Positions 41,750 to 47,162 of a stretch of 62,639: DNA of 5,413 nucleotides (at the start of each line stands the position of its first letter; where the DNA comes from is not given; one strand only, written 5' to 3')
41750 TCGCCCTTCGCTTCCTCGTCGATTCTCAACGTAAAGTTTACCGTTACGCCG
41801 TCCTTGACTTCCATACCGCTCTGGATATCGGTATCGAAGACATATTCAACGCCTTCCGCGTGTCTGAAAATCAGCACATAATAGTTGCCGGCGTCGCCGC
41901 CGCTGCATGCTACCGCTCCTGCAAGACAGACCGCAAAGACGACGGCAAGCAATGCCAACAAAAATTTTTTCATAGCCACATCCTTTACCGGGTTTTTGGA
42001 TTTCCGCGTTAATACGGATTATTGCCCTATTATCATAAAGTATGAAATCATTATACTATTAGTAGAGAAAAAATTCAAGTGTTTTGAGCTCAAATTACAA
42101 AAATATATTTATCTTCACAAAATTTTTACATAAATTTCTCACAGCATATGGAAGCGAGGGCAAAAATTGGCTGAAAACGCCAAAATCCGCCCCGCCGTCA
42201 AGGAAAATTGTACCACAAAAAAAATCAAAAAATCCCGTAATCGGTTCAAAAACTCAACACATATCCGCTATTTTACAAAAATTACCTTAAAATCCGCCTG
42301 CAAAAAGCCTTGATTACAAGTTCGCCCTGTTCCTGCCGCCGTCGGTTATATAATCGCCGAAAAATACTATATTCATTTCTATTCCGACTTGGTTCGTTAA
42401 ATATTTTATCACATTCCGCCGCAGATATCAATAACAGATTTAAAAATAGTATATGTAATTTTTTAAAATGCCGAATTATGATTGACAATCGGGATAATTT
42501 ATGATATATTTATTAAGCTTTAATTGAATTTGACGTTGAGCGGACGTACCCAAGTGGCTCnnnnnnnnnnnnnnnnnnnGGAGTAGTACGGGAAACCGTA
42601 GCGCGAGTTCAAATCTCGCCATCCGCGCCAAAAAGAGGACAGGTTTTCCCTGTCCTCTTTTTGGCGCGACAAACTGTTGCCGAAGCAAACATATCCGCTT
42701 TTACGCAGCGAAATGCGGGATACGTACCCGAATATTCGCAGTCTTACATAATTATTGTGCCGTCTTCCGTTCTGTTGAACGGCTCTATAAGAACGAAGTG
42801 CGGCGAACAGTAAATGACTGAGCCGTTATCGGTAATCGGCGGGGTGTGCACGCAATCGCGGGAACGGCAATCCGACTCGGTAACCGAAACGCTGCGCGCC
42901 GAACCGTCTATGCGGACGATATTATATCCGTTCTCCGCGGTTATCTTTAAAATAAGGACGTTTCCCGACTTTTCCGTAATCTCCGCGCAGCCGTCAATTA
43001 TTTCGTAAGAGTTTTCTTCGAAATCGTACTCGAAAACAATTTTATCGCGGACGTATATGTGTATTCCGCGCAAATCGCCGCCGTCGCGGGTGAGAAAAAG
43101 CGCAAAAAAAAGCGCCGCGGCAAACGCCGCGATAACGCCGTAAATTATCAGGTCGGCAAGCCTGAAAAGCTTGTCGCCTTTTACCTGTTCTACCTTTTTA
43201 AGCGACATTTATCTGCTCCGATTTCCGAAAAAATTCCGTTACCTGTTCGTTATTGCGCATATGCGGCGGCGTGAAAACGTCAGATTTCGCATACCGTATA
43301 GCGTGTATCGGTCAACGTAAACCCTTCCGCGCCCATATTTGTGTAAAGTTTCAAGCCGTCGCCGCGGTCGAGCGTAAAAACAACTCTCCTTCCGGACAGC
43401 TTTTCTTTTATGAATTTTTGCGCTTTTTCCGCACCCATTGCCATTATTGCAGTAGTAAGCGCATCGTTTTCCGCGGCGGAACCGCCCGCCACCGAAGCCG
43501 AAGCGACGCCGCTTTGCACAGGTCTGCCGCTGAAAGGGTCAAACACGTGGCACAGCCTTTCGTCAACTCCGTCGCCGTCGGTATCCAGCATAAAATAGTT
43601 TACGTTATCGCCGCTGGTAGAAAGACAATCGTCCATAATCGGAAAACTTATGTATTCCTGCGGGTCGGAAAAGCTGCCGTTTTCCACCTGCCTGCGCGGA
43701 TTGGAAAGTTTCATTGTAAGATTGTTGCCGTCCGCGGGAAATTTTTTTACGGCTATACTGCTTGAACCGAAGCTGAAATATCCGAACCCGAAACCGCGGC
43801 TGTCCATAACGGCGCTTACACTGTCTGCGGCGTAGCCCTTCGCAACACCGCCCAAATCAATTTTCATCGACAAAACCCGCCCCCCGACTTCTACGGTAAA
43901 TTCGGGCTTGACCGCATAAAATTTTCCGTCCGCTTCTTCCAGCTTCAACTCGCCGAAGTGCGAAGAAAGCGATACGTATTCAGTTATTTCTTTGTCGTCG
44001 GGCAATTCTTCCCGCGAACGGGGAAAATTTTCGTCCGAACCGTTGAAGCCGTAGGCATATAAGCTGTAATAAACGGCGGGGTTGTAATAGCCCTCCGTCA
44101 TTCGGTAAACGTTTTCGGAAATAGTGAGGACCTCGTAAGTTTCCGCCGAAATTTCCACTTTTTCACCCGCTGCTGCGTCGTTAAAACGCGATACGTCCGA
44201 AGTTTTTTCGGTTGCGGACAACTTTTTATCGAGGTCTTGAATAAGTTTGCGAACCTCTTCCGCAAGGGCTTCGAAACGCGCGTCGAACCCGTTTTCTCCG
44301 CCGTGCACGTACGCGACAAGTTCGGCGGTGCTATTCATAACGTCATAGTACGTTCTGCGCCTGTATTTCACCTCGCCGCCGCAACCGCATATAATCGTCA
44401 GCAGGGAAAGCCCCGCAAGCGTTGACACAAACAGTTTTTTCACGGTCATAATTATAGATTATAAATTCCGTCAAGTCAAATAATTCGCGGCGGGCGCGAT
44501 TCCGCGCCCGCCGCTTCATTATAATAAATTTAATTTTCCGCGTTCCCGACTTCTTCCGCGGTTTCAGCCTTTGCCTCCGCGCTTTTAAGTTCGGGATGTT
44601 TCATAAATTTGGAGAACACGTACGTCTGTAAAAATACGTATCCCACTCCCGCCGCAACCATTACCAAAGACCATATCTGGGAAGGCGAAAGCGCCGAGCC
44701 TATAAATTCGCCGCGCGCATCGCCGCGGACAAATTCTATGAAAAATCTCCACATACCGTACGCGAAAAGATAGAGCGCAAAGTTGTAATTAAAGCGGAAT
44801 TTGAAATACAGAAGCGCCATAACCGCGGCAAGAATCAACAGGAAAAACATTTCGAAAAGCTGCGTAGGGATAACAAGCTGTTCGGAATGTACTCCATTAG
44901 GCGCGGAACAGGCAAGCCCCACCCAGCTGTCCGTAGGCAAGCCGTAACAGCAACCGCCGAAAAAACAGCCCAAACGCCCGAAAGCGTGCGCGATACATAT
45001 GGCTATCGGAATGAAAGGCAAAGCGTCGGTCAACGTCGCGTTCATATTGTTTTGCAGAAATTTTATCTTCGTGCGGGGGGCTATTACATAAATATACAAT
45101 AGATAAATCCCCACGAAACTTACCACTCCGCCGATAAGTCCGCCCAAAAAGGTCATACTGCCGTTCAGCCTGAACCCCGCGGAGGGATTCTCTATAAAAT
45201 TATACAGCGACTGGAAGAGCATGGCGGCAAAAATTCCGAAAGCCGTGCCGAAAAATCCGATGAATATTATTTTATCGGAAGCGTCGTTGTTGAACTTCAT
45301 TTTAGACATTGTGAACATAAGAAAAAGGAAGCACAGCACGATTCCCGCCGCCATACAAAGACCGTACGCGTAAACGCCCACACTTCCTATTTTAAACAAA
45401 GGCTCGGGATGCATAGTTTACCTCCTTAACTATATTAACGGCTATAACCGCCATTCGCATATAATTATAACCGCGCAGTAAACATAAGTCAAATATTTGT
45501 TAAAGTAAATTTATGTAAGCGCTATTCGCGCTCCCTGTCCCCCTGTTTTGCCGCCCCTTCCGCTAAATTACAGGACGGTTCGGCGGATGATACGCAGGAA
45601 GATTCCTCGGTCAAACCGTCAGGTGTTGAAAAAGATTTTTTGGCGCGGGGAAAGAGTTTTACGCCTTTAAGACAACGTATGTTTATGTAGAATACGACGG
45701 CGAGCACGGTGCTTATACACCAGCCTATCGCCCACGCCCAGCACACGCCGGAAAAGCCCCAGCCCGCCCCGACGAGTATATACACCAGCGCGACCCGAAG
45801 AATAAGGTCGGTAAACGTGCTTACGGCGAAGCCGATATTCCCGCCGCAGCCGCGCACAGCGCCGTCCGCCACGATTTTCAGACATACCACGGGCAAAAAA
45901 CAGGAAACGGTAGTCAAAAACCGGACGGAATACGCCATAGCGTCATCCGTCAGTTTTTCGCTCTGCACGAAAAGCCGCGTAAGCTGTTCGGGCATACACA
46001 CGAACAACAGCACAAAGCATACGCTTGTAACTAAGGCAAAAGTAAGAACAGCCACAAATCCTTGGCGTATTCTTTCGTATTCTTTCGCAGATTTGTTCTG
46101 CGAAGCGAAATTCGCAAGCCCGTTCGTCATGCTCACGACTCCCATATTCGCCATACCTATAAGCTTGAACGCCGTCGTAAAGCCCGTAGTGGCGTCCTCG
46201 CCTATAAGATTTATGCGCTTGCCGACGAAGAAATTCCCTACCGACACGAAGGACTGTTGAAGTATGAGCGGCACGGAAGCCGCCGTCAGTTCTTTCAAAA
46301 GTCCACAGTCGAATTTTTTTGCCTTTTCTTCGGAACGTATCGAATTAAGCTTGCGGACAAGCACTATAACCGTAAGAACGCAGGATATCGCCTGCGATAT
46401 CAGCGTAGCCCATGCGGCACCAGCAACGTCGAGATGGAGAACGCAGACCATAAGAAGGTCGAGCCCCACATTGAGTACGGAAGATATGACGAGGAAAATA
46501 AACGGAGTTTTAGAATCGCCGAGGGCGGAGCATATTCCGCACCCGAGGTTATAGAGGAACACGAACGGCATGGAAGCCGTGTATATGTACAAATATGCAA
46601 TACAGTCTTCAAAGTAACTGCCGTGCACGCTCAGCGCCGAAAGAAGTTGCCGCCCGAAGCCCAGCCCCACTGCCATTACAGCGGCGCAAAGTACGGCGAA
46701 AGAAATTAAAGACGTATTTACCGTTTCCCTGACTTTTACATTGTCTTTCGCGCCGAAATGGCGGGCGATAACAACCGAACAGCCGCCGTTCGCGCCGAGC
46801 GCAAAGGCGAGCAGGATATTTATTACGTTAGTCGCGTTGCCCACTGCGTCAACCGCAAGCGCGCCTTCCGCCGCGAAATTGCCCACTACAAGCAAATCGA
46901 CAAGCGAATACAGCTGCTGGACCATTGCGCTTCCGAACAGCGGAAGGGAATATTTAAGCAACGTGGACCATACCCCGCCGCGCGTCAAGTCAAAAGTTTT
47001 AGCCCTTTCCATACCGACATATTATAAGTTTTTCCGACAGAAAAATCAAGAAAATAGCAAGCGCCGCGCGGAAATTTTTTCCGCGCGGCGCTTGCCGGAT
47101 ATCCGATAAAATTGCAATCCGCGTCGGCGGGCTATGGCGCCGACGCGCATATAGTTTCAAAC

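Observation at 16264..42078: A 25.7 kb single-strand gene train couples giant surface proteins, an S8 protease, an expanded Opp importer and a thiol-redox module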

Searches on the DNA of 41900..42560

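Call 89: search_rna_families(source=window, start=41900, end=42560, threshold=evalue, max_evalue=1)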
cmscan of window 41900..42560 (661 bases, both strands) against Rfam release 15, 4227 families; matches with E-value up to 1: 0.
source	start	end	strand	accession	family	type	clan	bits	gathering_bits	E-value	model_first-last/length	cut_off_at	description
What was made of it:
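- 42050..42078 (-): Promoter-like site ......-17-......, about 65 nt upstream of the first gene. No Rfam leader or riboswitch in 41900-42560 (call 89).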

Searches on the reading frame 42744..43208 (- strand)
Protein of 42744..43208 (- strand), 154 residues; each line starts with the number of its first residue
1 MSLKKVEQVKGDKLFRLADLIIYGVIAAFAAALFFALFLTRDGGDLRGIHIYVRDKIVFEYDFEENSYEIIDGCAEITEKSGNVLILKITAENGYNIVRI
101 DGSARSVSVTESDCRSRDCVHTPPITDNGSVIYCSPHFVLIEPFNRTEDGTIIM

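Call 12: search_protein_families(library=pfam, proteins=[window:42744-43208:-], max_evalue=0.001)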
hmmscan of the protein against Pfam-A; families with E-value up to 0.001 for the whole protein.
window:42744-43208:- (154 aa): 1 family
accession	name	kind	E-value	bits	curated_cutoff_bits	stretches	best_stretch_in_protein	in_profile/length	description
PF07009.16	NusG_II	-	2.7e-13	50.4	29.6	1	26-142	7-102/107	NusG domain II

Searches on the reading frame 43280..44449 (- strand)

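Call 12: search_protein_families(library=pfam, proteins=[window:43280-44449:-], max_evalue=0.001)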
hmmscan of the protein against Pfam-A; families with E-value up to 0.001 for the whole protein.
window:43280-44449:- (389 aa): 1 family
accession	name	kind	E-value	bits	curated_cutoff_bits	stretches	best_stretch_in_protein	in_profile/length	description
PF02424.20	ApbE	-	2e-50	172.2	25.6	1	38-353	1-261/266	ApbE family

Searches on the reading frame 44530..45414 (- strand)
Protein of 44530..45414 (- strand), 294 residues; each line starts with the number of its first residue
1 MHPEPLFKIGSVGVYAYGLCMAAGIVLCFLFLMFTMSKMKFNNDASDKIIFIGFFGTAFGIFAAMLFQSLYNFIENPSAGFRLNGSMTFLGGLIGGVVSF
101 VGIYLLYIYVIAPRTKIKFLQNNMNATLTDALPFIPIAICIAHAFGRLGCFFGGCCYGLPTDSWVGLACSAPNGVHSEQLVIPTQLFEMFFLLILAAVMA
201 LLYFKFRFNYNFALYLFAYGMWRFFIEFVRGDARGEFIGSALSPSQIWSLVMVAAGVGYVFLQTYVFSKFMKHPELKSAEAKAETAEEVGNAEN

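Call 12: search_protein_families(library=pfam, proteins=[window:44530-45414:-], max_evalue=0.001)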
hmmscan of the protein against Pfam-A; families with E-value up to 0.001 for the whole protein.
window:44530-45414:- (294 aa): 1 family
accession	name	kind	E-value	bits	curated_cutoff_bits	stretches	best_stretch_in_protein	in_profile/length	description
PF01790.23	LGT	-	3.9e-35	121.7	24.9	1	6-261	3-239/240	Prolipoprotein diacylglyceryl transferase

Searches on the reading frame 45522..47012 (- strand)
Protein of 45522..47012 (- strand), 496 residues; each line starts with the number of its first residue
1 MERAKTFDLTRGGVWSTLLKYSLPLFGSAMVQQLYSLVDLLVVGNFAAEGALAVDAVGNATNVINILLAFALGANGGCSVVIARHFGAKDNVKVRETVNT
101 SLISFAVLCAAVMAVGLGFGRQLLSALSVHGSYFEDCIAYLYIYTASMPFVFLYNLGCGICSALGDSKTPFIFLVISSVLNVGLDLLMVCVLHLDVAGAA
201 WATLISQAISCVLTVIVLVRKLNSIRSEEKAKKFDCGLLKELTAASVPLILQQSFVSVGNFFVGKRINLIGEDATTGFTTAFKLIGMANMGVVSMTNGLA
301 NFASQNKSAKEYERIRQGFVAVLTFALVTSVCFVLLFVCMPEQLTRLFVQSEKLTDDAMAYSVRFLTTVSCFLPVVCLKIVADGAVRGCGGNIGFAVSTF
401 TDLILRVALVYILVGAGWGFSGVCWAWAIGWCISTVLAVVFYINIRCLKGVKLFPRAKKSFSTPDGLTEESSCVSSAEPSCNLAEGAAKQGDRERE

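Call 12: search_protein_families(library=pfam, proteins=[window:45522-47012:-], max_evalue=0.001)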
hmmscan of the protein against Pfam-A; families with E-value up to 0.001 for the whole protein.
window:45522-47012:- (496 aa): 2 families
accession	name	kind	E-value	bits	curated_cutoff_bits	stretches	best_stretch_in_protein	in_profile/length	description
PF01554.23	MatE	-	1.5e-35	122.7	24.9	2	24-185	1-159/161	MatE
PF03023.19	MurJ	-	8.4e-11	41.6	27.4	1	19-252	200-432/451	Lipid II flippase MurJ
